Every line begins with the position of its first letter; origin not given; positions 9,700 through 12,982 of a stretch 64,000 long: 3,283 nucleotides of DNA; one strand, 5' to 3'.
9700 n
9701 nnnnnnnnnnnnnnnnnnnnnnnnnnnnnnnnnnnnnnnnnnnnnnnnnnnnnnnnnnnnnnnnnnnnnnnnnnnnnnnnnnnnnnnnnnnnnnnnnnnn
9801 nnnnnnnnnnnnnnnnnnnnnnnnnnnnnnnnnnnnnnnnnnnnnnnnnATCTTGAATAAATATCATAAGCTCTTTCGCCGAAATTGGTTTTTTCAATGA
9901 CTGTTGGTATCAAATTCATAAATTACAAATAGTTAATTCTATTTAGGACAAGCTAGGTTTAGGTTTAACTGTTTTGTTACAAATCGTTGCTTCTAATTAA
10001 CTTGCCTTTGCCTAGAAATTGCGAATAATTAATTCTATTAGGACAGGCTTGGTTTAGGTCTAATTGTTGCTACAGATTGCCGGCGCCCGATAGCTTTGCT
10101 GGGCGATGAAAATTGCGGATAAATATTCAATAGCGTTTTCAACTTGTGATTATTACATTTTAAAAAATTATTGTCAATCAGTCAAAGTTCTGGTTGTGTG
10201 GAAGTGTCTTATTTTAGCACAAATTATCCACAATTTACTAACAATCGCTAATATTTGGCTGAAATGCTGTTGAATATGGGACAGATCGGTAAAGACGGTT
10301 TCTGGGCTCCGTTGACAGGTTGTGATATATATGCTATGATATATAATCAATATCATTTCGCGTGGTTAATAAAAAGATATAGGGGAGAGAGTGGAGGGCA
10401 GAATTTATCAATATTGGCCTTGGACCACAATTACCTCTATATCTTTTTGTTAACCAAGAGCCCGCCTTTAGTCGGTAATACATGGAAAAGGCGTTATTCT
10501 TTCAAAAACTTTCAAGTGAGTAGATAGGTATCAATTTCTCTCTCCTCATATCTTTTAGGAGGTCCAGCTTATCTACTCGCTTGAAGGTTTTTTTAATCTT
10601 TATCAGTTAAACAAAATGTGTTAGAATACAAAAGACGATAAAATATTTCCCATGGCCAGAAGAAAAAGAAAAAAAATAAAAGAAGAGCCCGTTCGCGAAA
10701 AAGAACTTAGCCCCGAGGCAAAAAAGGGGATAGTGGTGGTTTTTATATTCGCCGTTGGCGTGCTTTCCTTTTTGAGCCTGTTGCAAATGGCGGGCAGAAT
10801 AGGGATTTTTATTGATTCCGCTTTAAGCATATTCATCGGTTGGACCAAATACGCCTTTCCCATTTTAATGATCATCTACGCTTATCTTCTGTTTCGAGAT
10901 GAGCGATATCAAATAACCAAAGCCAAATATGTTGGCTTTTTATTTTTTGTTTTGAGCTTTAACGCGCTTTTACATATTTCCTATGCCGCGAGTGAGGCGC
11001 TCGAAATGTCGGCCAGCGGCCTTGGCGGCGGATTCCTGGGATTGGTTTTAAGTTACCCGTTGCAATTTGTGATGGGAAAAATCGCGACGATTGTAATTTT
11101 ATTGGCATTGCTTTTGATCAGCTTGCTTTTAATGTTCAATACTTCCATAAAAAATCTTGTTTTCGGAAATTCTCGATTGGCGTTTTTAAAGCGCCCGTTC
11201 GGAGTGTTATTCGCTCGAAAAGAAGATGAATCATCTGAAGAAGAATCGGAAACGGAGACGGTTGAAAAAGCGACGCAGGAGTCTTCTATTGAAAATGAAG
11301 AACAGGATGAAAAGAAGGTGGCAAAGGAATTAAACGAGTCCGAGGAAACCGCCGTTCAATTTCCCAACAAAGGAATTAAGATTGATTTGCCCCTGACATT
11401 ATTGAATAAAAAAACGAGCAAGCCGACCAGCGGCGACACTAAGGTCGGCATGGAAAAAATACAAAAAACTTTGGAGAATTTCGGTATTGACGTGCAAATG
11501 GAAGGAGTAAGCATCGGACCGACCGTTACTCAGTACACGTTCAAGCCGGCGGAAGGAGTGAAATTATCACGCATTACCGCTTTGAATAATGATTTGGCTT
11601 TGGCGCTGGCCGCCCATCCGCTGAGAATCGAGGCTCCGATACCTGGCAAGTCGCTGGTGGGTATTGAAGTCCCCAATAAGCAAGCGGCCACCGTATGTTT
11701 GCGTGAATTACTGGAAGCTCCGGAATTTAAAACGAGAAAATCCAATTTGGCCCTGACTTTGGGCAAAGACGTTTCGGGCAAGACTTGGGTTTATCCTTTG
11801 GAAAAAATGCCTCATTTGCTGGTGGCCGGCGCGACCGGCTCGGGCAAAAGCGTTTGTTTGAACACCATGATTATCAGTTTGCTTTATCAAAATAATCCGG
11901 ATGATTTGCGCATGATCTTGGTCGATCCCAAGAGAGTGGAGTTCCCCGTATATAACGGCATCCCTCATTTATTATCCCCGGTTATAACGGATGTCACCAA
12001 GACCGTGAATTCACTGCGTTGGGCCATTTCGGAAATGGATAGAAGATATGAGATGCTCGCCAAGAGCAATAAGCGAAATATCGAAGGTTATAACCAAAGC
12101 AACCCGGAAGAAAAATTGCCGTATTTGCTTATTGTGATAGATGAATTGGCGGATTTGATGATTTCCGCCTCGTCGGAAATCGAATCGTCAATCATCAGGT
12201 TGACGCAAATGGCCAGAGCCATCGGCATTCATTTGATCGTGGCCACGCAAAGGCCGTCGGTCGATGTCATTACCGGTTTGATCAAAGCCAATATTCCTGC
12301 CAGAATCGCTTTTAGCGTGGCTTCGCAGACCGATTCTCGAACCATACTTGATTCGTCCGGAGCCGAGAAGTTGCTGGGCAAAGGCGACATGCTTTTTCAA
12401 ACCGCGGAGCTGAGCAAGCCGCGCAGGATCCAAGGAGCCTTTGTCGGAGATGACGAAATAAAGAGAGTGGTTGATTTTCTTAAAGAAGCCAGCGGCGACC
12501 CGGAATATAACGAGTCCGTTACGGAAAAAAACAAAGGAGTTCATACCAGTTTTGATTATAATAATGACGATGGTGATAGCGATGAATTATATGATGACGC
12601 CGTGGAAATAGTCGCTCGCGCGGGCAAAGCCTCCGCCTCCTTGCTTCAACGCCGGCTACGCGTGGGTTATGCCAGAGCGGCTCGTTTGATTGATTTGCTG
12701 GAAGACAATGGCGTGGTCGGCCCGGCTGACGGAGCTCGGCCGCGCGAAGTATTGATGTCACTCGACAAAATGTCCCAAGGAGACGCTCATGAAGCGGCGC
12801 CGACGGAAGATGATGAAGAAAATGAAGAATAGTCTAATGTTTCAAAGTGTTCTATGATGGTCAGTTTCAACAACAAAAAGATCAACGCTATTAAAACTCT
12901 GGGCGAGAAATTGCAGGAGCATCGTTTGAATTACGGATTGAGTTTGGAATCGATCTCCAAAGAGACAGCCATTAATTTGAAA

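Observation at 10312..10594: Promoter-to-terminator unit without a credible ORF upstream of ftsK: candidate sRNA (6S-like?) or regulatory leader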

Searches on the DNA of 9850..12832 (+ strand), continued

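Call 43: search_with_rna_model(model_id=R1, sources=[L094, L095, L096, L097, L098, L099, L100, L101, L102, L103, L104, L105, L106, L107, L108, L109, L110, L111, L112, L113, L114, L115, L116, L117, L118, L119, L120, L121, L122, L123, L124, L125, L126, L127, L128, L129, L130, L131, L132, L133, L134, L135, L136, L137, L138], max_evalue=0.01)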
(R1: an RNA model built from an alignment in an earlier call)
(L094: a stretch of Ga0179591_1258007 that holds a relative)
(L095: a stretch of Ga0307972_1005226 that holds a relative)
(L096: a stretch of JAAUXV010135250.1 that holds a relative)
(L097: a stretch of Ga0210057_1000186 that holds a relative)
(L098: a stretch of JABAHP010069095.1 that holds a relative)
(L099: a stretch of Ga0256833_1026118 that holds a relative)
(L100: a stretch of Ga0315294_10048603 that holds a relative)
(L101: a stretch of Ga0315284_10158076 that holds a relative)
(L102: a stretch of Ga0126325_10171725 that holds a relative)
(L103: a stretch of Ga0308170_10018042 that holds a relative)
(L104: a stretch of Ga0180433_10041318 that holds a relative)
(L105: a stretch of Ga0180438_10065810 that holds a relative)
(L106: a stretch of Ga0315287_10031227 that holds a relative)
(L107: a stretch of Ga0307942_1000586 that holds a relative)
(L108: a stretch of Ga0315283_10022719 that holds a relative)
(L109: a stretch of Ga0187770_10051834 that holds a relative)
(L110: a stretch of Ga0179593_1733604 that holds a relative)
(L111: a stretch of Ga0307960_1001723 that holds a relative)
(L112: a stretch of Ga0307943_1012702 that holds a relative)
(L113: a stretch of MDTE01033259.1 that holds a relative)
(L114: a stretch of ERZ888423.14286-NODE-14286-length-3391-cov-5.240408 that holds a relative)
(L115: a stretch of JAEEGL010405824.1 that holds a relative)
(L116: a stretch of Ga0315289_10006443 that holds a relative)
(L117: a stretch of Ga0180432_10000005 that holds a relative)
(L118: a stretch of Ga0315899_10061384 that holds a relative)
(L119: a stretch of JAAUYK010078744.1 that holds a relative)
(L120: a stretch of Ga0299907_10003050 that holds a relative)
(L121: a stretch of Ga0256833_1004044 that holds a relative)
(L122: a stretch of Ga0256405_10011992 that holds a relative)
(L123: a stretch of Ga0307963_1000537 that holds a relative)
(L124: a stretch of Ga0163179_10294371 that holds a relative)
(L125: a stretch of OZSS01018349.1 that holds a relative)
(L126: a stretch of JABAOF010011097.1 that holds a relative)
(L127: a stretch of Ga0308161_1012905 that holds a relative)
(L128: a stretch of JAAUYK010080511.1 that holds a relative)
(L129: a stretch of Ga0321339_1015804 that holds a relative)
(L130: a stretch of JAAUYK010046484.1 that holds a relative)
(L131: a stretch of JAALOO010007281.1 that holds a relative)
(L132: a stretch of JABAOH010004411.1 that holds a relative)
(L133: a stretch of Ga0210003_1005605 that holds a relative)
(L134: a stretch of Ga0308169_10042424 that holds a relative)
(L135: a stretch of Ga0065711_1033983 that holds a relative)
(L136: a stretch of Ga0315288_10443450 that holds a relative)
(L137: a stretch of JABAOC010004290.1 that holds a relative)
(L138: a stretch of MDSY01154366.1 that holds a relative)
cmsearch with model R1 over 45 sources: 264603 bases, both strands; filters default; matches with E-value up to 0.01: 10.
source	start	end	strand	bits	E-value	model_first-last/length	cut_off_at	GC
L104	963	1050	+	83.7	3.5e-19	1-87/87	no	0.39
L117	7487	7571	-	75.4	5.8e-17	1-87/87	no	0.4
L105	1324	1407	-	73.5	1.9e-16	1-87/87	no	0.42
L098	2174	2256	+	65.5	2.6e-14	1-87/87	no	0.33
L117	7487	7571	+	42.2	4.4e-08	1-87/87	no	0.4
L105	1324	1407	+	40.3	1.4e-07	1-87/87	no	0.42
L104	963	1050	-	37.6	7.5e-07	1-87/87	no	0.39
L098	2174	2256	-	29.9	8.4e-05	1-87/87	no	0.33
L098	1073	1183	-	28.3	0.00023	1-87/87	no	0.5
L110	4075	4131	-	26.9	0.00055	1-87/87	no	0.3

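Call 53: search_with_rna_model(model_id=R1, sources=[L139, L140], max_evalue=0.1)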
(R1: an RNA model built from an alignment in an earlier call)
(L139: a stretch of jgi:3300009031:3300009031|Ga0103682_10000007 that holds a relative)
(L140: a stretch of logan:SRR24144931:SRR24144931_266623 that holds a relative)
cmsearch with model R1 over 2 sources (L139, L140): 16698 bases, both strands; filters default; matches with E-value up to 0.1: 5.
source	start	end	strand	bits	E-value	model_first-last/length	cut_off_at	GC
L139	2643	2730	+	69.1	1.8e-16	1-87/87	no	0.45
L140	2774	2876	+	58.2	1.5e-13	1-87/87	no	0.41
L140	2774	2876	-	31.2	2.5e-06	1-87/87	no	0.41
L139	2643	2730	-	27.5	2.4e-05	1-87/87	no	0.45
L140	1390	1499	+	26.8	3.7e-05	1-87/87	no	0.45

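Call 59: search_with_rna_model(model_id=R1, sources=[window, L081, L105, L084, L086, L088, L089, L098, L090, L092, L140, L002, L003], max_evalue=1e-10, make_alignment=true)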
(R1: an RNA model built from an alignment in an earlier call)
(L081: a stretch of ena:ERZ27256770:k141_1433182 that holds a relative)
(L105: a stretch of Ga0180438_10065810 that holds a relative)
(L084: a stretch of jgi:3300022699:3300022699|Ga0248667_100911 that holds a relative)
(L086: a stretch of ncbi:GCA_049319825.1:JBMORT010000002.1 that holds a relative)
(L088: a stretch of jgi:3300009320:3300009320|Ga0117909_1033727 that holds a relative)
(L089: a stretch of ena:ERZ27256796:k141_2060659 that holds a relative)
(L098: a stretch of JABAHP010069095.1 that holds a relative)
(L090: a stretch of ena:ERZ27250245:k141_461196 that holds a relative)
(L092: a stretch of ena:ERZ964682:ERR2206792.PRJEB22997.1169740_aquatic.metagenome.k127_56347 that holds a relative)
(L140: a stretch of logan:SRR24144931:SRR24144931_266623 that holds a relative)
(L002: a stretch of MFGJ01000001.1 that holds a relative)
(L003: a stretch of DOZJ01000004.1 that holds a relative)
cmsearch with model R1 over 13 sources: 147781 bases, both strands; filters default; matches with E-value up to 1e-10: 13.
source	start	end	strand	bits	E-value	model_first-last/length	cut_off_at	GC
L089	963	1050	+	83.7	2e-19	1-87/87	no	0.39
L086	2796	2887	+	78.7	4.3e-18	1-87/87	no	0.36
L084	2768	2852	+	78.2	5.7e-18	1-87/87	no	0.29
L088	2758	2840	+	76.6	1.5e-17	1-87/87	no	0.37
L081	2775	2859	+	75.4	3.3e-17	1-87/87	no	0.4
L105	1324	1407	-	73.5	1e-16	1-87/87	no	0.42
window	10507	10589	+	71.8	2.9e-16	1-87/87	no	0.39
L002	2717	2802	+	71.8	3e-16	1-87/87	no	0.4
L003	2643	2730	+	69.1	1.6e-15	1-87/87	no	0.45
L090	2773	2878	+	66.1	1e-14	1-87/87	no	0.38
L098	2174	2256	+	65.5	1.4e-14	1-87/87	no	0.33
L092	2770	2875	+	61.9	1.3e-13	1-87/87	no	0.35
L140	2774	2876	+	58.2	1.3e-12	1-87/87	no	0.41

Alignment A4: 13 matches aligned to the model, 128 columns, each read 5' to 3' on its own strand. Consensus structure (alignment columns), stored with it:
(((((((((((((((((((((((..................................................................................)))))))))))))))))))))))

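Call 61: build_rna_model(alignment_id=A3, structure=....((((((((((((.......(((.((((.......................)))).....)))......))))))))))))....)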
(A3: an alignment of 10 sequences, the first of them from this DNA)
Model R2 built from alignment A3 (10 sequences, 88 columns); structure: as given.
model positions 75; base pairs 19; branch points 0; effective number of sequences 2.58; information 0.753 bits per position. Calibrated on 0.2 Mb of random sequence (short: E-values are rough).
structure used (alignment columns):
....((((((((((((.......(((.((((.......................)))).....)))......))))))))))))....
